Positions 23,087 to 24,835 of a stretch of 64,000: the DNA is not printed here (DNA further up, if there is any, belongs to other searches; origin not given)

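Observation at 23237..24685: ADP-ribosylglycohydrolase with an uncharacterised C-terminal domain of about 140 aa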

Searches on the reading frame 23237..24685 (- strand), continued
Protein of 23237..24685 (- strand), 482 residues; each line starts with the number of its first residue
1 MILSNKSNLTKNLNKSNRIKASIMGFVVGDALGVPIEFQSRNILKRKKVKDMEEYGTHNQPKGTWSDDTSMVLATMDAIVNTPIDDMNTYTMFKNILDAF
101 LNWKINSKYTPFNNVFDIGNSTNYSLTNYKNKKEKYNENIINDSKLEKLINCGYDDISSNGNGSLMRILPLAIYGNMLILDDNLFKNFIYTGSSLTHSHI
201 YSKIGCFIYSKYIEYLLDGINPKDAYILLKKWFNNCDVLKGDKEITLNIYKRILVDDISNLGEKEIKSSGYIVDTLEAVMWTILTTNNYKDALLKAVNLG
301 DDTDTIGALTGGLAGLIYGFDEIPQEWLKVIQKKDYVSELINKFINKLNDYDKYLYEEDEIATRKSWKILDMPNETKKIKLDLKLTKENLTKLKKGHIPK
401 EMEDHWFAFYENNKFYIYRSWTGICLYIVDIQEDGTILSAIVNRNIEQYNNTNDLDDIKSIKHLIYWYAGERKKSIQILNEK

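Call 61: fold_search(model_id=the predicted structure, library=viral)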
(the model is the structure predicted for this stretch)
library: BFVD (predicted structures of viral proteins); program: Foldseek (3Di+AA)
matches with E <= 10: 490; with E <= 0.001: 13
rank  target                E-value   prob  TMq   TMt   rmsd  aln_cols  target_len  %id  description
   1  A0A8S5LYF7            2.6e-21  1.00  0.60  0.73   2.3       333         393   39  ADP-ribosylglycohydrolase [Myoviridae sp. ctrnx29]
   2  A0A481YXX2            7.4e-13  1.00  0.52  0.53   6.7       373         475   21  ADP-ribosylglycohydrolase [Marseillevirus LCMAC202]
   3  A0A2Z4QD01            1.5e-12  1.00  0.52  0.76   5.1       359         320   22  (no name in the UniProt tables at hand)
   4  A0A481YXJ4            2.7e-12  1.00  0.54  0.46   4.1       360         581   24  ADP-ribosylglycohydrolase [Marseillevirus LCMAC201]
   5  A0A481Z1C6            2.0e-11  1.00  0.52  0.75   5.8       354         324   23  ADP-ribosylglycohydrolase [Mimivirus LCMiAC02]
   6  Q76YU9                1.7e-10  1.00  0.50  0.80   5.3       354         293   17  ADP-ribosylglycohydrolase [Aeromonas phage Aeh1]
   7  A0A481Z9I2            1.2e-09  1.00  0.46  0.46  11.2       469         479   17  ADP-ribosylglycohydrolase [Pithovirus LCPAC304]
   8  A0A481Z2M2            5.7e-09  1.00  0.46  0.60   8.3       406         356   14  ADP-ribosylglycohydrolase [Pithovirus LCPAC101]
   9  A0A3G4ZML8            1.3e-08  1.00  0.46  0.37   7.4       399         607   16  Putative ADP-ribosylglycohydrolase [Terrestrivirus sp.]
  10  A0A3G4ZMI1            1.6e-08  1.00  0.52  0.56   6.2       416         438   17  ADP-ribosylglycohydrolase [Terrestrivirus sp.]
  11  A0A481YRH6            2.7e-08  1.00  0.45  0.62   7.2       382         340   16  ADP-ribosylglycohydrolase [Marseillevirus LCMAC101]
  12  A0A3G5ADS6            4.9e-07  1.00  0.41  0.42   9.4       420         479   14  ADP-ribosylglycohydrolase [Satyrvirus sp.]
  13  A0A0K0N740            7.9e-07  1.00  0.45  0.42   9.2       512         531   15  ADP-ribosylglycohydrolase [Gordonia phage GMA2]
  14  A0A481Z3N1            1.9e-01  0.10  0.15  0.10  25.0       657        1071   10  glucan endo-1,3-beta-D-glucosidase [Pithovirus LCPAC101]
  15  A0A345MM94            2.2e-01  0.82  0.09  0.34   8.0        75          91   21  (no name in the UniProt tables at hand)
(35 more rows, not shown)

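Call 102: list_cluster_members(proteins=[window:23237-24685:-, window:24697-26013:-, window:22131-23225:-, window:20691-22103:-])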
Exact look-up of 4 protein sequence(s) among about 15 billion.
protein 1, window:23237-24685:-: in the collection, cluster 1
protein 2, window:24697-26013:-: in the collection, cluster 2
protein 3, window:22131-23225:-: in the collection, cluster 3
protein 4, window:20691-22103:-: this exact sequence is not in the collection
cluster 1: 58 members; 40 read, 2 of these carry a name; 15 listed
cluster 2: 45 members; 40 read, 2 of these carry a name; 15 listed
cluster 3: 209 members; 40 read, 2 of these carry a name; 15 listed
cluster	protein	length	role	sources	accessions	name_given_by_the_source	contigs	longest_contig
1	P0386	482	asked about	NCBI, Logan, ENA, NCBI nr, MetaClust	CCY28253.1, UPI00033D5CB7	aDP-ribosylglycohydrolase [Acholeplasma sp. CAG:878] | status=active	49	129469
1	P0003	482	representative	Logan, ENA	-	-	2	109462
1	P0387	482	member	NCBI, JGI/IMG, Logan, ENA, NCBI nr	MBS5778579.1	MAG: ADP-ribosylglycohydrolase family protein [Acholeplasma sp.] | ADP-ribosylglycohydrolase family protein [Acholeplasma sp.]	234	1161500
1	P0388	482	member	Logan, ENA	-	-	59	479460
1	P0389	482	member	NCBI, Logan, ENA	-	-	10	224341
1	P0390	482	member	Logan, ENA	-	-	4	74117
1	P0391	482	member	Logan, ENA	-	-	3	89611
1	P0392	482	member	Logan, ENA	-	-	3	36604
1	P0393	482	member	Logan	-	-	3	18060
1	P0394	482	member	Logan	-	-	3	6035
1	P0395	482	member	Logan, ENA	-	-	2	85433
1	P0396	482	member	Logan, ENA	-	-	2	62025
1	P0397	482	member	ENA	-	-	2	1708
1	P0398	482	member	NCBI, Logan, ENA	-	-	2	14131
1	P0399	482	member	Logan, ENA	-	-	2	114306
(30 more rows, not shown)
